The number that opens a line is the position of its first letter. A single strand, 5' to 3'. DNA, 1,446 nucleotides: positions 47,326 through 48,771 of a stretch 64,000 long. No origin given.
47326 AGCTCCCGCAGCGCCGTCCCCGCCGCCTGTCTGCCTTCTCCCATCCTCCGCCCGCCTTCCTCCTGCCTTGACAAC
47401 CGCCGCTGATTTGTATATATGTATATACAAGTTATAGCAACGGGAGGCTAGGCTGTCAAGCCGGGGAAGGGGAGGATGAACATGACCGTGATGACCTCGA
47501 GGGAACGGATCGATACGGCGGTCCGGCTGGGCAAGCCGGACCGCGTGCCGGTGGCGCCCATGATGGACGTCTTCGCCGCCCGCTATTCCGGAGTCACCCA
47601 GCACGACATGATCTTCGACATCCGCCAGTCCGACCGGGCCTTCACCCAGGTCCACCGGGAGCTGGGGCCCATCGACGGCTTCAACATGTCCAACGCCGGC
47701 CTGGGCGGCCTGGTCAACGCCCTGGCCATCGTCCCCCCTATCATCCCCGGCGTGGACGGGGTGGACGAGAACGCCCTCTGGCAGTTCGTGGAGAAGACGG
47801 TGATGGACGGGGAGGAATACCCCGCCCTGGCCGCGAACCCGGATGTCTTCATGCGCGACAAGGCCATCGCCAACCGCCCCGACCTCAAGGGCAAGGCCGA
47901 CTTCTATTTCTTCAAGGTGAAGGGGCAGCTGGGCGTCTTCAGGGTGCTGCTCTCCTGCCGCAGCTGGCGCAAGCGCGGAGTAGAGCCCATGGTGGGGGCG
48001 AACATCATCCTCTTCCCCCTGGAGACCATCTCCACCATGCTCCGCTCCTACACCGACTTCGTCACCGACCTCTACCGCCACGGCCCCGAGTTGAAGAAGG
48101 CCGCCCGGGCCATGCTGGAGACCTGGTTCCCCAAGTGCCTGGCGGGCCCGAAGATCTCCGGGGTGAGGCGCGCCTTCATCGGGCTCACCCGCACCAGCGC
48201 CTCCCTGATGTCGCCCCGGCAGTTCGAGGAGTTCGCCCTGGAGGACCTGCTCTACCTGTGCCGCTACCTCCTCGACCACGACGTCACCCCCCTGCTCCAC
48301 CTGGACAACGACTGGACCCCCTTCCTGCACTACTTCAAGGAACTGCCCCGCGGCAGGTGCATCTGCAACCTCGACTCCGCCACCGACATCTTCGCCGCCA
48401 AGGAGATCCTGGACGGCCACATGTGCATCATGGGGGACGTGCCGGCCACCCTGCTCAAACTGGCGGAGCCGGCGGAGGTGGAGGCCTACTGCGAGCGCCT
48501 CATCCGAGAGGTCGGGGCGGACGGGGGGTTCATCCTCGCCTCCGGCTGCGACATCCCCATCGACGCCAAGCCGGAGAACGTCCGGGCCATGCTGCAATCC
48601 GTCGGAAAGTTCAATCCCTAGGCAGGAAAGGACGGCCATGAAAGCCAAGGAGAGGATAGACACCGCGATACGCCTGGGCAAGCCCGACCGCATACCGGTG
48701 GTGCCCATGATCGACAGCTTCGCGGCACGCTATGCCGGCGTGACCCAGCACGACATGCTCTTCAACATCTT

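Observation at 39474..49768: Corrinoid demethylase system linked to a GlcDEF-like hydroxy-acid/alcohol dehydrogenase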

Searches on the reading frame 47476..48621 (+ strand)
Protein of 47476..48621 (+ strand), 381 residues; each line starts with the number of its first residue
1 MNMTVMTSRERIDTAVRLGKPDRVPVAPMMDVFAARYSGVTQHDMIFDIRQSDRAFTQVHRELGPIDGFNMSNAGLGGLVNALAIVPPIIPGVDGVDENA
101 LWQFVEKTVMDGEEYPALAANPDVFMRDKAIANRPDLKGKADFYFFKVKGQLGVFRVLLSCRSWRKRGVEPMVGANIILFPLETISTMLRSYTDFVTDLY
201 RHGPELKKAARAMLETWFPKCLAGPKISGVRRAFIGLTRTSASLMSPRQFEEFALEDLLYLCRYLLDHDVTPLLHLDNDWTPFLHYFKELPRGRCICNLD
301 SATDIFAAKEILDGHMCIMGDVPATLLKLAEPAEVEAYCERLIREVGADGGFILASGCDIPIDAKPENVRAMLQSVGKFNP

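Call 4: search_protein_families(library=pfam, proteins=[window:47476-48621:+], max_evalue=0.01)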
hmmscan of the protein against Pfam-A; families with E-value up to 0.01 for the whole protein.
window:47476-48621:+ (381 aa): 1 family
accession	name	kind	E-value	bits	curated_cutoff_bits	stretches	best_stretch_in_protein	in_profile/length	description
PF01208.23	URO-D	-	4.1e-24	85.7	23.9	1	235-378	202-345/346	Uroporphyrinogen decarboxylase (URO-D)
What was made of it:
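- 47476..48621 (+): MT1a: URO-D-superfamily methyltransferase, presumed substrate:corrinoid methyltransferase. Pfam URO-D at 4e-24 (call 4).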

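Call 5: search_protein_families(library=ncbifam, proteins=[window:47476-48621:+], max_evalue=0.01)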
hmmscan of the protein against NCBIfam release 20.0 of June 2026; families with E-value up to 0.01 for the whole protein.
window:47476-48621:+ (381 aa): 4 families
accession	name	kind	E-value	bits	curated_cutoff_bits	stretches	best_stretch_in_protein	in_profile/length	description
NF004889.0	PRK06252.1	subfamily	5.2e-14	52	244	1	235-378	200-335/340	methylcobalamin:coenzyme M methyltransferase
TIGR01463.1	mtaA_cmuA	subfamily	2.6e-12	46.7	235.4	1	240-375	204-334/340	MtaA/CmuA family methyltransferase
TIGR01464.1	hemE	equivalog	2.2e-05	23.7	302.95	1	241-376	203-336/338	uroporphyrinogen decarboxylase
NF040654.1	MtaA_Meth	equivalog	5.1e-05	22.4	400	1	240-376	203-332/337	methylcobamide:CoM methyltransferase MtaA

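Call 30: search_solved_structures(query=window:47476-48621:+, max_evalue=0.01)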
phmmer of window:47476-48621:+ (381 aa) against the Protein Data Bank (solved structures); distinct sequences matched with E-value up to 0.01: 1.
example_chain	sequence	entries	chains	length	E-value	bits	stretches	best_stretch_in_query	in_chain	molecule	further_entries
9rui_A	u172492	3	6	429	7.8e-21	77.5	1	106-378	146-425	CdmB from Acetobacterium malicum subsp. dehalogenans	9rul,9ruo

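Call 32: search_solved_structures(query=window:47476-48621:+, max_evalue=10, show_alignments=1)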
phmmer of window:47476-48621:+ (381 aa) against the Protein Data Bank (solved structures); distinct sequences matched with E-value up to 10: 2.
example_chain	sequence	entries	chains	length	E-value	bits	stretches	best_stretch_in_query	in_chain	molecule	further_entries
9rui_A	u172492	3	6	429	7.8e-21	77.5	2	106-378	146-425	CdmB from Acetobacterium malicum subsp. dehalogenans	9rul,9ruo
3cyv_A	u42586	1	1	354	1.3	10.9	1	295-378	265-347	Uroporphyrinogen decarboxylase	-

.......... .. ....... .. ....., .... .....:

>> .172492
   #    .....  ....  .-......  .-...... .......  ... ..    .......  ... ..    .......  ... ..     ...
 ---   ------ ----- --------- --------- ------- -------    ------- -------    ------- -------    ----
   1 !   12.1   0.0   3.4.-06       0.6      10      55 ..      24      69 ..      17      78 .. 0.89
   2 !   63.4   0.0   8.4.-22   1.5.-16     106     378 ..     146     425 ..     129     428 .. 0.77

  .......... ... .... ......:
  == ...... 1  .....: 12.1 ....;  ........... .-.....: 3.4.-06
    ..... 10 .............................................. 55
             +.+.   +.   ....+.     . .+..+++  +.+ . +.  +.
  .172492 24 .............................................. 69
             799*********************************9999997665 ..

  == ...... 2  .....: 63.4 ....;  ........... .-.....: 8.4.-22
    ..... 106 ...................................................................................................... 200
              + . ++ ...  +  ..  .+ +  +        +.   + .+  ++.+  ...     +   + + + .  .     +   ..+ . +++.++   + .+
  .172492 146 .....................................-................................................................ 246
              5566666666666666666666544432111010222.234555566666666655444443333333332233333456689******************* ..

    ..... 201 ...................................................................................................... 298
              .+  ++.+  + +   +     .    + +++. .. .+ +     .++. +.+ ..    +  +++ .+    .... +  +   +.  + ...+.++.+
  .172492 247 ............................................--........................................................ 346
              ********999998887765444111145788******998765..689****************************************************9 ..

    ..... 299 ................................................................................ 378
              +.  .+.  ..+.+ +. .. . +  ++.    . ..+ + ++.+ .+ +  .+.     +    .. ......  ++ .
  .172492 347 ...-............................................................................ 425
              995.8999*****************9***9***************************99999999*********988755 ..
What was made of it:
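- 47476..48621 (+): The only PDB match is CdmB (9rui) at 7.8e-21 (calls 30, 32).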

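Call 36: find_homologous_proteins(query=window:47476-48621:+, max_evalue=1e-10)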
Query window:47476-48621:+ (381 aa): 1038 proteins with E <= 1e-10 among 8000 candidates; the best 120 are listed.
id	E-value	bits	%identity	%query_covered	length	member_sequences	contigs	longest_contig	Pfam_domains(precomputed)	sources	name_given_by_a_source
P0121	3.1e-258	874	100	99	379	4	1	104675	PF01208.24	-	-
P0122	1.0e-205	701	77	99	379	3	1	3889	PF01208.24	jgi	jgi:hypothetical protein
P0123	6.8e-203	692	78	99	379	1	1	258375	PF01208.24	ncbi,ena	-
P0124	4.0e-197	673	75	99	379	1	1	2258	PF01208.24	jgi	jgi:hypothetical protein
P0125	5.4e-191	653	76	99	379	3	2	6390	PF01208.24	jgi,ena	jgi:uroporphyrinogen-III decarboxylase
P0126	4.0e-190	650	74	99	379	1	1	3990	PF01208.24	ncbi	-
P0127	7.1e-190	649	75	99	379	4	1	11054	PF01208.24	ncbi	-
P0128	2.3e-189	647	74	99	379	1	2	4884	PF01208.24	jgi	jgi:hypothetical protein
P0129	1.5e-188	644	75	99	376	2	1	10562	PF01208.24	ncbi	-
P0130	6.5e-188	642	73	99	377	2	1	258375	PF01208.24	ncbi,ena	-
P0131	1.4e-186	638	73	99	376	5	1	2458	PF01208.24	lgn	-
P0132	3.9e-183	627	73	99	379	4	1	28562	PF01208.24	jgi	-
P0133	9.0e-166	569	64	99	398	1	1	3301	PF01208.24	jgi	jgi:hypothetical protein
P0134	4.2e-164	564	63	100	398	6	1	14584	PF01208.24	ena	-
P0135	5.4e-162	557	64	99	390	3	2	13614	PF01208.24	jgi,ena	-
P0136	2.0e-160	552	63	99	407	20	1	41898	PF01208.24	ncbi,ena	-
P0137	3.0e-156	538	61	99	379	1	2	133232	PF01208.24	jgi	jgi:hypothetical protein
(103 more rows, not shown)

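Call 38: find_related_loci(query=A2, collection=metagenome_contigs, flank=10000)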
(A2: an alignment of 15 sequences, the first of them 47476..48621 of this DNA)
Query A2 (381 aa) in metagenome_contigs; peptide patterns used: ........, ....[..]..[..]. (x = any residue, [..] = any of these).
600 stretches matched a pattern (row limit reached: there are more); 536 encode a relative of the query (tblastn E <= 1e-3); the best 80 are kept; 80 distinct loci.
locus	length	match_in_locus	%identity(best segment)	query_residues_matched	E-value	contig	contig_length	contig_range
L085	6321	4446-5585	76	2-381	0e+0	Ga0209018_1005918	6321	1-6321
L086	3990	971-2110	74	2-381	0e+0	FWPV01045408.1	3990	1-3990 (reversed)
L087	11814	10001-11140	73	2-381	1e-180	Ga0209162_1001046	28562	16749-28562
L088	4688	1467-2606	63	2-381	3e-172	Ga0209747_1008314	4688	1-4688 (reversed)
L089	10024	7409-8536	64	1-376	2e-166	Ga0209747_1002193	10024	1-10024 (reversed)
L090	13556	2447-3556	59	7-376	7e-155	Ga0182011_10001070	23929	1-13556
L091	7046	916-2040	59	2-376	9e-155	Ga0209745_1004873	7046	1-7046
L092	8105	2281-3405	58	2-376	5e-154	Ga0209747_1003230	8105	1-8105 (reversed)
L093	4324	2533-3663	57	4-380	1e-157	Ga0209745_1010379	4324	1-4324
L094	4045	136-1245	58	7-376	7e-156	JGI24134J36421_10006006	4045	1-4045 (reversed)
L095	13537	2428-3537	58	7-376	2e-149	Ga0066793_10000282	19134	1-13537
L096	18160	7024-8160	55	3-380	4e-138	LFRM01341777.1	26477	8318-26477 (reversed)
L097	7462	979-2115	53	3-380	1e-136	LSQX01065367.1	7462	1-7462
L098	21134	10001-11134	52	2-378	7e-135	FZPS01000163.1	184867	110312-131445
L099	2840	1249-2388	53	2-380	3e-138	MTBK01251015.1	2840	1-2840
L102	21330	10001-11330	51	3-381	1e-129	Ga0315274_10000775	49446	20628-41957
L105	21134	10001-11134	52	5-381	3e-129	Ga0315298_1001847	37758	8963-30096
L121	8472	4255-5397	50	2-381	5e-119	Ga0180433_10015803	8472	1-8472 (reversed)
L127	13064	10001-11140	48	2-380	8e-118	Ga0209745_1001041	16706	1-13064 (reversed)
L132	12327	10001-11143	50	2-381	6e-119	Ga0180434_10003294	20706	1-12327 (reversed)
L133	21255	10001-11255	50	5-381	2e-110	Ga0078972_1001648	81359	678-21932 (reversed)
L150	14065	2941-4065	38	5-381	8e-71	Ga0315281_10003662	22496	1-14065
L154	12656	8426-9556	39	2-378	2e-69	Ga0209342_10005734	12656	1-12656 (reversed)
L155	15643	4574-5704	39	2-378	2e-69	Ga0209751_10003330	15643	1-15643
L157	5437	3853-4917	40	20-380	4e-69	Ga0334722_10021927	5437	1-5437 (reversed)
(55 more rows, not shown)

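Call 44: search_protein_families(library=pfam, proteins=[L127:1967-3565:-, L127:8336-8914:-, L127:9083-9673:+, L127:11692-12864:+, L127:273-1589:+, L133:4279-5301:+, L133:5480-6802:+, L087:6340-7593:-, L133:13890-15326:+, L133:15415-17025:+], max_evalue=0.001)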
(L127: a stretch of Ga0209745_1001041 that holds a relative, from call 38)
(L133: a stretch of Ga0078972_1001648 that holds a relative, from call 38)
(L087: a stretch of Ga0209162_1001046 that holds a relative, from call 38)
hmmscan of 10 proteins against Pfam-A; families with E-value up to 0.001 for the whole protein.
L127:1967-3565:- (532 aa): 1 family
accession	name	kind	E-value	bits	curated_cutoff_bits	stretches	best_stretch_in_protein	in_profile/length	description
PF00171.27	Aldedh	-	2.5e-139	465.3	23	1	37-504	1-461/461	Aldehyde dehydrogenase family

L127:8336-8914:- (192 aa): 1 family
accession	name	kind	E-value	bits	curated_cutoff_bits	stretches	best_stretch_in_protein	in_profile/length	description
PF06210.16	DUF1003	-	4.4e-22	78.6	27.4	1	80-177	1-97/103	Protein of unknown function (DUF1003)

L127:9083-9673:+ (196 aa): 1 family
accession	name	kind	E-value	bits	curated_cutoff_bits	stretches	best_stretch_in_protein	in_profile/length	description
PF20068.4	Amphi-Trp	-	5.1e-06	26.9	27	1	92-163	1-80/93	Amphi-Trp domain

L127:11692-12864:+ (390 aa): 2 families
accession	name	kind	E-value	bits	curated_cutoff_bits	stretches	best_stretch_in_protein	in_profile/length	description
PF13453.11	Zn_ribbon_TFIIB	-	7.5e-19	67.3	22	2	10-49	1-40/41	Transcription factor zinc-finger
PF01832.25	Glucosaminidase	-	0.00017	22.7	30.2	0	291-387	3-122/123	Mannosyl-glycoprotein endo-beta-N-acetylglucosaminidase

L127:273-1589:+ (438 aa): 1 family
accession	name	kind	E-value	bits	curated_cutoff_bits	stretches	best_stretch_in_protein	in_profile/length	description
PF04185.19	Phosphoesterase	-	1.9e-73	248.1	23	1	54-399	1-355/356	Phosphoesterase family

L133:4279-5301:+ (340 aa): 0 families

L133:5480-6802:+ (440 aa): 1 family
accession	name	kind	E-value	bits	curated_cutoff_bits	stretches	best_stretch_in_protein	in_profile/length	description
PF07690.21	MFS_1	-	8.6e-21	74.7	33.4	1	34-392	9-347/347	Major Facilitator Superfamily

L087:6340-7593:- (417 aa): 1 family
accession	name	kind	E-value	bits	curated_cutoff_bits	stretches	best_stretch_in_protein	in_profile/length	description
PF01208.23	URO-D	-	1.1e-29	104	23.9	1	194-395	142-346/346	Uroporphyrinogen decarboxylase (URO-D)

L133:13890-15326:+ (478 aa): 3 families
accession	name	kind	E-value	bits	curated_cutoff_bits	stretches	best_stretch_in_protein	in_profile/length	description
PF13607.11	Succ_CoA_lig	-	1.6e-46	157.9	27.4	1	152-287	1-138/138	Succinyl-CoA ligase like flavodoxin domain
PF13380.12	CoA_binding_2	-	9.6e-26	91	22.8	1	8-134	1-115/116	CoA binding domain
PF02629.25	CoA_binding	-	1.4e-11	45.4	22.3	1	7-94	3-93/97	CoA binding domain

L133:15415-17025:+ (536 aa): 3 families
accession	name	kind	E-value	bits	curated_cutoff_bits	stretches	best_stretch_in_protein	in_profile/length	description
PF07690.21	MFS_1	-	7.3e-60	203.1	33.4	2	68-408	2-266/347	Major Facilitator Superfamily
PF05977.19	MFS_3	-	0.00042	19.3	27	0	400-520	65-186/524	Transmembrane secretion effector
PF11700.14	ATG22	-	0.00056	19.2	24.1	0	391-433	432-474/482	Vacuole effluxer Atg22 like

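Call 47: search_protein_families(library=ncbifam, proteins=[L157:2075-3814:+, L133:7364-8971:+], max_evalue=0.001)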
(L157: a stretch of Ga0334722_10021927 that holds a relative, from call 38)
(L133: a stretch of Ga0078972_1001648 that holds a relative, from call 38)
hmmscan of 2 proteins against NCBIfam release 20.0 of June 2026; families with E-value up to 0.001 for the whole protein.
L157:2075-3814:+ (579 aa): 4 families
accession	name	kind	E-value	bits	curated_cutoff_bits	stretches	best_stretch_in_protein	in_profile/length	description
TIGR00387.1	glcD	equivalog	2.8e-16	59.4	567.9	1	51-232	1-172/413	glycolate oxidase subunit GlcD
NF008408.0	PRK11230.1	equivalog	2.2e-07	29.7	897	1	43-232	51-229/499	glycolate oxidase subunit GlcD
TIGR01679.1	bact_FAD_ox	subfamily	1.5e-05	24.1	292.25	1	47-190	11-148/419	FAD-linked oxidoreductase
NF049975.1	2HglutDHaseYdiJ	equivalog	4.7e-05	21.3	1350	1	33-135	37-142/1018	D-2-hydroxyglutarate dehydrogenase YdiJ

L133:7364-8971:+ (535 aa): 6 families
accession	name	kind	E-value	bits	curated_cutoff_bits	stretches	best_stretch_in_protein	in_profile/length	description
TIGR00387.1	glcD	equivalog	4.9e-14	52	567.9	1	55-234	1-172/413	glycolate oxidase subunit GlcD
NF008408.0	PRK11230.1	equivalog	1.7e-09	36.7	897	1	49-234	53-229/499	glycolate oxidase subunit GlcD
NF049975.1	2HglutDHaseYdiJ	equivalog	7.4e-05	20.7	1350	1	51-188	51-191/1018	D-2-hydroxyglutarate dehydrogenase YdiJ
NF041226.1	BagK_FevA1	equivalog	0.00018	20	800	1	48-186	37-171/453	bagremycin/ferroverdin biosynthesis FAD-dependent oxygenase BagK/FevA1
TIGR01678.1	FAD_lactone_ox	subfamily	0.00025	20.1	396.8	1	52-188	15-148/438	sugar 1,4-lactone oxidase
NF053785.1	DcplphribOxDprE1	equivalog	0.00099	18.4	500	0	55-211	18-172/449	decaprenylphosphoryl-beta-D-ribose oxidase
